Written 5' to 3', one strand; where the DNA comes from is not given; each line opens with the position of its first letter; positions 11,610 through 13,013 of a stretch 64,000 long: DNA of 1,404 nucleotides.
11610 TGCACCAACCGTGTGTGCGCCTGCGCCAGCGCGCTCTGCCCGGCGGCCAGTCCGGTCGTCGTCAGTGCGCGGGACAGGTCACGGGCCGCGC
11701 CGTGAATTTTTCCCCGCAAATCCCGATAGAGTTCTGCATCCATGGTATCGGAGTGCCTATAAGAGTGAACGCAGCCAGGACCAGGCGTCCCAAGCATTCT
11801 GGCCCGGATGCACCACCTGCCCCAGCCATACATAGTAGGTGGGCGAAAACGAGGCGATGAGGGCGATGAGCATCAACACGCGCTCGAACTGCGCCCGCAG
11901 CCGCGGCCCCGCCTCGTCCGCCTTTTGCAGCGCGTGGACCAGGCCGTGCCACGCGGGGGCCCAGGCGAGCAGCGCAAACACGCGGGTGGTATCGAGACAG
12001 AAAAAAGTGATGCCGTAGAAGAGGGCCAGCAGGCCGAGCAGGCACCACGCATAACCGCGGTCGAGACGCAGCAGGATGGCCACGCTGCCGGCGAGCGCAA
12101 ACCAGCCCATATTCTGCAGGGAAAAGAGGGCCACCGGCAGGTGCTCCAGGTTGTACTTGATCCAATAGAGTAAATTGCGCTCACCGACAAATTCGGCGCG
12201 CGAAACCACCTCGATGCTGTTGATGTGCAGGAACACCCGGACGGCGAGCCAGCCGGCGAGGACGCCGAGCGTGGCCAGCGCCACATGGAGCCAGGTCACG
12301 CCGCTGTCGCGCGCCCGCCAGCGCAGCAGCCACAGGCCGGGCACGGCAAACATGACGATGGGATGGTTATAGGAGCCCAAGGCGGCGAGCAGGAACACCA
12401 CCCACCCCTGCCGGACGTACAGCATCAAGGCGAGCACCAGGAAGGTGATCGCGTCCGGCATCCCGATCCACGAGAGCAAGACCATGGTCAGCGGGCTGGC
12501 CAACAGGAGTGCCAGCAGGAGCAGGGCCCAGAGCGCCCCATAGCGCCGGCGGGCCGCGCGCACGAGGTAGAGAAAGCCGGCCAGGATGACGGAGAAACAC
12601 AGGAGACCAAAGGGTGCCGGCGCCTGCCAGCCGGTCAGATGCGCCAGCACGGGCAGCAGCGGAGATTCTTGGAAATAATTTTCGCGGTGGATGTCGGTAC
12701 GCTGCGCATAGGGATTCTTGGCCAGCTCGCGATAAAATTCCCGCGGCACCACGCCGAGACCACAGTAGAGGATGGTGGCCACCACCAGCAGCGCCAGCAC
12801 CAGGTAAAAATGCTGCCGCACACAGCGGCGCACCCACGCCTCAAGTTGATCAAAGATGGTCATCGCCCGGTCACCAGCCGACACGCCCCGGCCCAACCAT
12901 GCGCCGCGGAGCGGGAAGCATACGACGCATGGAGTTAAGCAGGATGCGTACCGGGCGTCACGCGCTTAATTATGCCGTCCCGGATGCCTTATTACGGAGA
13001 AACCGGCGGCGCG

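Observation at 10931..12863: Polytopic-membrane + PA14 module present twice: as a two-gene pair here and as a single fused gene at 22088..24112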

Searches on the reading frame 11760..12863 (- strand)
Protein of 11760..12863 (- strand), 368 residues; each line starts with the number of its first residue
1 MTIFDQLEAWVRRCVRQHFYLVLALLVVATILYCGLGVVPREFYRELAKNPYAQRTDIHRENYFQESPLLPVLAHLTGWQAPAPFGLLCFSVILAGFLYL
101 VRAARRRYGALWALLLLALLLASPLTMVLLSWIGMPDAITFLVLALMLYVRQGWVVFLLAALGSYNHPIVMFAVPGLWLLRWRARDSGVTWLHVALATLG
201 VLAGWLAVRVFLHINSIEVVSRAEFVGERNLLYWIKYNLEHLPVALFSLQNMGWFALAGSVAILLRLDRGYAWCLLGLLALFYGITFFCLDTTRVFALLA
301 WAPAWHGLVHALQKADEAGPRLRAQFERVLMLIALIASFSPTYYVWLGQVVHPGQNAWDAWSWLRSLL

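Call 8: search_protein_families(library=pfam, proteins=[window:11760-12863:-], max_evalue=1)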
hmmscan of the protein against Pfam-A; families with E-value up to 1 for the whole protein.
window:11760-12863:- (368 aa): 0 families

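Call 13: search_protein_families(library=ncbifam, proteins=[window:11760-12863:-], max_evalue=0.01)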
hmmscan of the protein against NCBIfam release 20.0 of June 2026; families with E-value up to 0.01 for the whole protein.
window:11760-12863:- (368 aa): 0 families

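Call 15: find_homologous_proteins(query=window:11760-12863:-)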
Query window:11760-12863:- (368 aa): 21 proteins with E <= 0.001 among 8000 candidates.
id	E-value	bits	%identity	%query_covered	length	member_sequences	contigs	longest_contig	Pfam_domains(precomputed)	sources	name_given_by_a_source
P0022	8.6e-241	817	100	100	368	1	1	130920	-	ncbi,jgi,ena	jgi:hypothetical protein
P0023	1.7e-193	661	81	100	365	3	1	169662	-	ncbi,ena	-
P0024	3.3e-177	607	72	100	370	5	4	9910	-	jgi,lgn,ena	jgi:hypothetical protein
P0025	2.3e-176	605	73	100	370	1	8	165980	-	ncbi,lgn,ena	-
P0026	4.2e-173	594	72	100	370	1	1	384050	-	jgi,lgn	jgi:hypothetical protein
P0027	8.3e-137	474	59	99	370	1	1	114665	-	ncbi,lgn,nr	ncbi:MAG: hypothetical protein EPN23_05580 [Verrucomicrobia bacterium]|nr:MAG: hypothetical protein 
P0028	6.0e-127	442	57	98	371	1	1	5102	-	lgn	-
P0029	1.2e-126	441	56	99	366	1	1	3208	-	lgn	-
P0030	2.4e-86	308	42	100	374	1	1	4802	-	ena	-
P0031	1.4e-85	306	42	100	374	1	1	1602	-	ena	-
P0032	4.6e-85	304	41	100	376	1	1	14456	-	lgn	-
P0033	7.0e-85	303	44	97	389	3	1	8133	-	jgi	jgi:hypothetical protein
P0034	1.2e-84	303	42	100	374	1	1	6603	-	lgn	-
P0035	3.6e-84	301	41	100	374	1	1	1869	-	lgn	-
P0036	7.9e-84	300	41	100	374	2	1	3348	-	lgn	-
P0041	2.6e-80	288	42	100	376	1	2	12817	-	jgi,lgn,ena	-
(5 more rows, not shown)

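Call 18: find_encoding_contigs(protein=P0027, flank=10000, max_places=3)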
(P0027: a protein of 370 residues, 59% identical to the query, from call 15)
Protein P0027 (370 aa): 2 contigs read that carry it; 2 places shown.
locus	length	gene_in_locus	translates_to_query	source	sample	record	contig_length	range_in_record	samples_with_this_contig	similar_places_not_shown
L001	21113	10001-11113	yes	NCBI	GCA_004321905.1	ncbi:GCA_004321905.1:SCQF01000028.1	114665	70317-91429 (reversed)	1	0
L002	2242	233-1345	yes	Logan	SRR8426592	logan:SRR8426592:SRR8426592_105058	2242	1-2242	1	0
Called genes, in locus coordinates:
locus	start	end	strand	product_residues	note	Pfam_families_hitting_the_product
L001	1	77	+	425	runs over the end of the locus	PF02321:OEP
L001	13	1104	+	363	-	PF25919:BSH_CusB (faint), PF25917:BSH_RND, PF25973:BSH_CzcB, PF25984:BSH_YknX (weak), PF25990:Beta-barrel_YknX (weak), PF26002:Beta-barrel_AprE (faint)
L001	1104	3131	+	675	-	PF00005:ABC_tran, PF13304:AAA_21 (faint), PF12704:MacB_PCD, PF02687:FtsX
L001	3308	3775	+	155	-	-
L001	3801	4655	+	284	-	PF00535:Glycos_transf_2, PF13641:Glyco_tranf_2_3 (faint)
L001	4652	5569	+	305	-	-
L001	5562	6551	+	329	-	PF01370:Epimerase, PF16363:GDP_Man_Dehyd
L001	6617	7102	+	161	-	-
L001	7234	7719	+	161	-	-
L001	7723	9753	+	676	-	PF07691:PA14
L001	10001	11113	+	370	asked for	-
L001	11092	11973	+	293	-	PF07691:PA14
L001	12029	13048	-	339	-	PF00226:DnaJ, PF01556:DnaJ_C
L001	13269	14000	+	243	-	PF01487:DHquinase_I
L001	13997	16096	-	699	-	PF01926:MMR_HSR1, PF02421:FeoB_N, PF07670:Gate, PF07664:FeoB_C, PF07670:Gate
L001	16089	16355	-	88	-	PF04023:FeoA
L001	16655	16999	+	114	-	PF20619:DUF6804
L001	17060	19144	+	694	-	PF03190:Thioredox_DsbH, PF13899:Thioredoxin_7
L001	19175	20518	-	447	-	PF08308:PEGA, PF13620:CarboxypepD_reg (faint), PF13715:CarbopepD_reg_2 (faint), PF08308:PEGA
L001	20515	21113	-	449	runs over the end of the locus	PF16697:Yop-YscD_cpl, PF00498:FHA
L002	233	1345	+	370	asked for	-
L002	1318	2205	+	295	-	PF07691:PA14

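Call 19: find_encoding_contigs(protein=P0026, flank=10000, max_places=3)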
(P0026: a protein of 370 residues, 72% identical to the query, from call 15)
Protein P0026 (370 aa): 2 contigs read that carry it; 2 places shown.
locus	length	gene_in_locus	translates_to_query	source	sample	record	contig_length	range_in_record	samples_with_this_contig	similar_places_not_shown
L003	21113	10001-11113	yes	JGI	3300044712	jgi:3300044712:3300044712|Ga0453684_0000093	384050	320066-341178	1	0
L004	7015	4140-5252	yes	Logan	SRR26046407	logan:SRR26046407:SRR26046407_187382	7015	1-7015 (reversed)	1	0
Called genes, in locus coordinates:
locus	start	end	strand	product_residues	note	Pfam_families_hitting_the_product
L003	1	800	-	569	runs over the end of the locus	PF03717:PBP_dimer, PF00905:Transpeptidase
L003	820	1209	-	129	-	-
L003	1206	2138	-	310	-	PF01795:Methyltransf_5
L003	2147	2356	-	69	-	-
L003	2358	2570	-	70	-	-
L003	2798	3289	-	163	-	PF02381:MraZ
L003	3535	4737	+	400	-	PF00696:AA_kinase, PF01472:PUA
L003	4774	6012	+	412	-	PF00171:Aldedh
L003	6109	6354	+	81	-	-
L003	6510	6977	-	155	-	-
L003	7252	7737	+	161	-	-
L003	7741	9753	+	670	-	PF07691:PA14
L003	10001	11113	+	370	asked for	-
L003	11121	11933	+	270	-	PF07691:PA14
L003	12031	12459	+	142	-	PF00572:Ribosomal_L13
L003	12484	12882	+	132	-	PF00380:Ribosomal_S9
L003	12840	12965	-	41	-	-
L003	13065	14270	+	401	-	PF01960:ArgJ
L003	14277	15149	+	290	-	PF00696:AA_kinase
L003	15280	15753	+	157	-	PF00364:Biotin_lipoyl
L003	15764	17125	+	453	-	PF00289:Biotin_carb_N, PF08443:RimK (weak), PF02222:ATP-grasp, PF02786:CPSase_L_D2, PF07478:Dala_Dala_lig_C, PF02785:Biotin_carb_C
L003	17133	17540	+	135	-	PF03780:Asp23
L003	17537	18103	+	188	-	-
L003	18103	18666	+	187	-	PF13580:SIS_2, PF01380:SIS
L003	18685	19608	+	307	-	PF00294:PfkB, PF08543:Phos_pyr_kin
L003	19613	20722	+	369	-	PF01168:Ala_racemase_N, PF00842:Ala_racemase_C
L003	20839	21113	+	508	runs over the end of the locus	PF01555:N6_N4_Mtase, PF04471:Mrr_cat (weak)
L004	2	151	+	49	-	?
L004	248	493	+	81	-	-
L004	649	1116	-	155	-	-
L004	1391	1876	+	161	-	-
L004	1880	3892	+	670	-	PF07691:PA14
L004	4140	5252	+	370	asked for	-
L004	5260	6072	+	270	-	PF07691:PA14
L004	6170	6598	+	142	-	PF00572:Ribosomal_L13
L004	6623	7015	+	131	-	?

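Call 24: search_solved_structures(query=A2, max_evalue=10)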
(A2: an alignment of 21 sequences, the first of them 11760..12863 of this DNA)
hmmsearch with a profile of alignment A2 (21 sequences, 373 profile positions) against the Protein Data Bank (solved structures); distinct sequences matched with E-value up to 10: 0.

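Call 29: find_encoding_contigs(protein=P0023, flank=10000, max_places=3)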
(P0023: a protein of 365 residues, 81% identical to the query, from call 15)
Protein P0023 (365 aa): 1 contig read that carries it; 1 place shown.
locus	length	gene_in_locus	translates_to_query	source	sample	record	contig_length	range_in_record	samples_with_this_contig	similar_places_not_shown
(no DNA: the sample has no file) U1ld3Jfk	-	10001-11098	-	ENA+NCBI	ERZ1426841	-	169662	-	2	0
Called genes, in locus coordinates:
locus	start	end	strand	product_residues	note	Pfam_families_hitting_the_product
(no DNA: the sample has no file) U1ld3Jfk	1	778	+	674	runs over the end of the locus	PF07691:PA14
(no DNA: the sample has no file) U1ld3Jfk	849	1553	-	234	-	PF00657:Lipase_GDSL (faint), PF13472:Lipase_GDSL_2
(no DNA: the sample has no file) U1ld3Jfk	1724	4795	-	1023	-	PF13231:PMT_2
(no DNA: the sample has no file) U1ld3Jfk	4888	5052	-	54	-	PF19451:DUF5989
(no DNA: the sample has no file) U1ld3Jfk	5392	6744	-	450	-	PF13472:Lipase_GDSL_2 (faint)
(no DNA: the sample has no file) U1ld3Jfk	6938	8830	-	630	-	PF09852:DUF2079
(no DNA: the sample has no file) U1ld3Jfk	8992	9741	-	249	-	PF13505:OMP_b-brl (weak)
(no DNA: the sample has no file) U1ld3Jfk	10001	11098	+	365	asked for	-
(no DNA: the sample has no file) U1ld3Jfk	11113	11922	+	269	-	PF07691:PA14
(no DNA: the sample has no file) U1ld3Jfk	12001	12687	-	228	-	PF00657:Lipase_GDSL (faint), PF13472:Lipase_GDSL_2, PF17182:OSK (weak)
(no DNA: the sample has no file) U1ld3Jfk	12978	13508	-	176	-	-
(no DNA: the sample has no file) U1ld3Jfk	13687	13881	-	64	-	-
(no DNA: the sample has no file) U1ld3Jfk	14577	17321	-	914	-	PF22666:Glyco_hydro_2_N2, PF00703:Glyco_hydro_2, PF18368:Ig_GlcNase, PF17753:Ig_mannosidase (weak)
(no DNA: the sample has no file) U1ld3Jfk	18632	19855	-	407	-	-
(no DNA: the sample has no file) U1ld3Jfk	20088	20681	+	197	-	PF06439:3keto-disac_hyd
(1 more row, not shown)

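Call 30: find_encoding_contigs(protein=P0025, flank=10000, max_places=3)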
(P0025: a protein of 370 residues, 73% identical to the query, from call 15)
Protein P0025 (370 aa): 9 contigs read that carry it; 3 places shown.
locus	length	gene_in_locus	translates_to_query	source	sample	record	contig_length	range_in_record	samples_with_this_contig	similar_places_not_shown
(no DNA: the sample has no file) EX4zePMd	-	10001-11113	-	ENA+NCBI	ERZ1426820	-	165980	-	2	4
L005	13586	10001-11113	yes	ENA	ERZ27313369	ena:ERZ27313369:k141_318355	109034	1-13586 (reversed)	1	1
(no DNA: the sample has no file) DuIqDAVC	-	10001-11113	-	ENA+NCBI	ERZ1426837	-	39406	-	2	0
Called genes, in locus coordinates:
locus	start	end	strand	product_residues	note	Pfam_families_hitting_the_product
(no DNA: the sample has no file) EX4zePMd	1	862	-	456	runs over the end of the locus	PF01225:Mur_ligase, PF08245:Mur_ligase_M, PF02875:Mur_ligase_C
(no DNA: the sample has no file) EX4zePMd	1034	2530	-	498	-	PF01225:Mur_ligase, PF08245:Mur_ligase_M, PF02875:Mur_ligase_C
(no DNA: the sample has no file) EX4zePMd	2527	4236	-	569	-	PF03717:PBP_dimer, PF00905:Transpeptidase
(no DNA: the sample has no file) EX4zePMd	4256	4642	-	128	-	-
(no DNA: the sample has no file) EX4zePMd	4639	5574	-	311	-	PF01795:Methyltransf_5, PF01189:Methyltr_RsmB-F (weak), PF13847:Methyltransf_31 (faint), PF13649:Methyltransf_25 (faint)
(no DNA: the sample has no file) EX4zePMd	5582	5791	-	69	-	-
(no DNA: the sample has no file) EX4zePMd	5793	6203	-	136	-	-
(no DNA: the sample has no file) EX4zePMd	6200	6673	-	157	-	PF02381:MraZ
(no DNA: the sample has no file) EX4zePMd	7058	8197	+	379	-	PF00696:AA_kinase, PF01472:PUA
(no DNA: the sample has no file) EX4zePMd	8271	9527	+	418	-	PF00171:Aldedh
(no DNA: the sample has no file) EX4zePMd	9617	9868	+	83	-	-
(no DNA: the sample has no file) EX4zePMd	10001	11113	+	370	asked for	-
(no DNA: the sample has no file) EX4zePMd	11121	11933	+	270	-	PF07691:PA14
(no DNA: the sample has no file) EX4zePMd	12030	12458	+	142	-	PF00572:Ribosomal_L13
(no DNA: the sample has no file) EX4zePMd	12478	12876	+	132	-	PF00380:Ribosomal_S9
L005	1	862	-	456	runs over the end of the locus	PF01225:Mur_ligase, PF08245:Mur_ligase_M, PF02875:Mur_ligase_C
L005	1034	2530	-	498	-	PF01225:Mur_ligase, PF08245:Mur_ligase_M, PF02875:Mur_ligase_C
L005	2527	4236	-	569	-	PF03717:PBP_dimer, PF00905:Transpeptidase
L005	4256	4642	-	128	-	-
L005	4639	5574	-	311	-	PF01795:Methyltransf_5, PF01189:Methyltr_RsmB-F (weak), PF13847:Methyltransf_31 (faint), PF13649:Methyltransf_25 (faint)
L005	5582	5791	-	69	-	-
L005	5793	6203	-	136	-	-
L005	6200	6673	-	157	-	PF02381:MraZ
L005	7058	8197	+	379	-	PF00696:AA_kinase, PF01472:PUA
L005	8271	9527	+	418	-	PF00171:Aldedh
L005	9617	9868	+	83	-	-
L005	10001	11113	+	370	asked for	-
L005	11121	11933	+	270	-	PF07691:PA14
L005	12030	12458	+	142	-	PF00572:Ribosomal_L13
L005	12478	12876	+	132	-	PF00380:Ribosomal_S9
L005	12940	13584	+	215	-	?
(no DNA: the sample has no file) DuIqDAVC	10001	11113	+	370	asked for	-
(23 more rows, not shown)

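Call 32: predict_structure(alignment_id=A2)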
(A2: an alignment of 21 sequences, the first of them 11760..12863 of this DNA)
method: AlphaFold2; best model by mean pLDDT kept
length: 368 residues; sequences in the alignment: 21
mean_pLDDT: 87.4   pTM: 0.88
mean pLDDT of the five models: 87.4, 87.0, 85.4, 83.5, 82.9
residues with pLDDT >= 90: 214; 70-90: 110; 50-70: 44; < 50: 0
segments of 3 or more residues with pLDDT < 50: none
pLDDT, mean of each block of 10 residues (from residue 1): 83 93 92 72 86 82 77 93 90 96 95 94 86 86 97 97 94 96 93 97 95 86 79 87 66 85 97 96 86 84 96 96 94 85 67 64 70
secondary structure, 60 per line:
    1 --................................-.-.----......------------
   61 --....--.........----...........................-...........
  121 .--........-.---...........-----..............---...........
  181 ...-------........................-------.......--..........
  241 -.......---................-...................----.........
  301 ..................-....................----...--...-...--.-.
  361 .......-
elements in order: H3-34 H43-48 H63-66 H69-77 H82-108 H110-121 H124-131 H137-147 H153-166 H170-183 H191-214 H222-228 H231-240 H242-248 H252-267 H269-287 H292-318 H320-339 E344-346 E349-351 H360-367

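Call 63: search_protein_representatives(alignment_id=A2)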
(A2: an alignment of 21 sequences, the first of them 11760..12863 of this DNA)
Query: 21 sequences, 373 profile positions. Proteins with E-value up to 0.001 (for the whole library): 482; up to 1e-10: 230; up to 1e-30: 87. The best 150 are listed.
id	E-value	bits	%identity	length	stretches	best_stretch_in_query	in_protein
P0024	3.0e-172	589.1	-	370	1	3-372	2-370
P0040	6.5e-161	551.9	-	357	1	17-372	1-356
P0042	1.4e-153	527.7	-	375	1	4-372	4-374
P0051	1.9e-115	402.2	-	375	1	6-364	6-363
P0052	2.2e-112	392.1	-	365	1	21-368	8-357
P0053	2.7e-112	391.8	-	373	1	5-362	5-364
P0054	7.7e-112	390.4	-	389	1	6-371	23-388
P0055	3.6e-107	375.0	-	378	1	5-363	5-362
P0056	1.7e-105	369.5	-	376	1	4-363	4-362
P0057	2.1e-104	365.9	-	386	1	14-364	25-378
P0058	4.0e-104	365.0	-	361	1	4-355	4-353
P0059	2.7e-101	355.6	-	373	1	13-363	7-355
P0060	7.8e-99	347.6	-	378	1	7-364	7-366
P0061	7.8e-98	344.3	-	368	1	6-366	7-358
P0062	1.4e-96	340.1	-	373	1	9-364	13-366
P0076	1.7e-71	257.6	-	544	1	8-364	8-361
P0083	2.0e-63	231.0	-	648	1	15-357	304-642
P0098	2.1e-53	198.1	-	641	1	13-356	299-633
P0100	3.5e-52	194.0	-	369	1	16-359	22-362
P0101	4.1e-52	193.8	-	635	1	13-356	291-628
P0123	2.9e-37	144.9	-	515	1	64-367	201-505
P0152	7.2e-25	104.2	-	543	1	23-345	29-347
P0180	4.1e-19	85.2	-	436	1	34-318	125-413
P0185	1.3e-18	83.6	-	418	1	12-356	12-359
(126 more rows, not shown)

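Call 64: search_protein_families(library=pfam, proteins=[P0076, P0152, P0083, P0098, P0101, P0123, P0180, P0051, P0100, P0185], max_evalue=0.01)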
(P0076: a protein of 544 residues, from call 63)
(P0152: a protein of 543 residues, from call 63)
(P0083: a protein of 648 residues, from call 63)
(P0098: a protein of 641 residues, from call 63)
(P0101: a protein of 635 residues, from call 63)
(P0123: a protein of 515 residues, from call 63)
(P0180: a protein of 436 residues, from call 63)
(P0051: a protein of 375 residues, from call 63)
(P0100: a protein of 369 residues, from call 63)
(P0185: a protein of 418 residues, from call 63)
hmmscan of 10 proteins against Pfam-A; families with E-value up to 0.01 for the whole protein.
P0076 (544 aa): 0 families

P0152 (543 aa): 0 families

P0083 (648 aa): 0 families

P0098 (641 aa): 0 families

P0101 (635 aa): 0 families

P0123 (515 aa): 0 families

P0180 (436 aa): 0 families

P0051 (375 aa): 0 families

P0100 (369 aa): 0 families

P0185 (418 aa): 0 families

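Call 66: find_encoding_contigs(protein=P0032, flank=6000, max_places=2)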
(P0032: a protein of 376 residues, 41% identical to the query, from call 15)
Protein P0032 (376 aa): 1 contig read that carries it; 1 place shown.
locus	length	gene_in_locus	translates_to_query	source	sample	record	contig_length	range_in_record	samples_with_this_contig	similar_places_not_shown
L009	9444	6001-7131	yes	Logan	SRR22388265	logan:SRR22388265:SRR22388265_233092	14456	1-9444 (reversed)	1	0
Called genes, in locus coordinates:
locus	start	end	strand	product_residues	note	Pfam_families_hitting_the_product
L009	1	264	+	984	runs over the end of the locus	-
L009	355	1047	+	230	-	PF00535:Glycos_transf_2, PF13641:Glyco_tranf_2_3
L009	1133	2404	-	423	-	-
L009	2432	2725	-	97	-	-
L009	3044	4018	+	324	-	PF01040:UbiA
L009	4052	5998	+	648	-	-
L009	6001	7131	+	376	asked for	-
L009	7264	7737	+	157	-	-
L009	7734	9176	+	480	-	-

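Call 67: find_encoding_contigs(protein=P0041, flank=6000, max_places=2)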
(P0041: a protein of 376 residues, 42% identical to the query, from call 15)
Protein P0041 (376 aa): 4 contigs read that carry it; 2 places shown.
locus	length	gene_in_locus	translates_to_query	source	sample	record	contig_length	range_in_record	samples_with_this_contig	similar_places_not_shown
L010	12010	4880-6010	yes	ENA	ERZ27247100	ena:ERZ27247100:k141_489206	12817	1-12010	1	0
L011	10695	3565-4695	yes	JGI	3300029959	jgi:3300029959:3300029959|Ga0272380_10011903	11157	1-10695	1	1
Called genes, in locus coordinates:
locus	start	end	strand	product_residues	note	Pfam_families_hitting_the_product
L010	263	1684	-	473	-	PF04165:DUF401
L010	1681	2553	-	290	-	PF02673:BacA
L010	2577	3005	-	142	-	-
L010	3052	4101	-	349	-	PF00111:Fer2, PF00970:FAD_binding_6, PF00175:NAD_binding_1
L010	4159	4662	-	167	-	-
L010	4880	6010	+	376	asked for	-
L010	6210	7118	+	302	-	PF04015:DUF362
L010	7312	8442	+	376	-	PF00037:Fer4 (faint), PF12801:Fer4_5 (weak), PF13237:Fer4_10 (faint), PF13484:Fer4_16 (faint), PF25160:LdpA_Fe-S-bd (faint), PF12837:Fer4_6 (faint), PF12838:Fer4_7 (weak)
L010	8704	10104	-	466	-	PF13537:GATase_7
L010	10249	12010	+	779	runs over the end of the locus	PF13567:DUF4131, PF03772:Competence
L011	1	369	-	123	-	?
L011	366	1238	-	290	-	PF02673:BacA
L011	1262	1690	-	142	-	-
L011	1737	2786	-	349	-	PF00111:Fer2, PF00970:FAD_binding_6, PF00175:NAD_binding_1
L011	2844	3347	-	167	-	-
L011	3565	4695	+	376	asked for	-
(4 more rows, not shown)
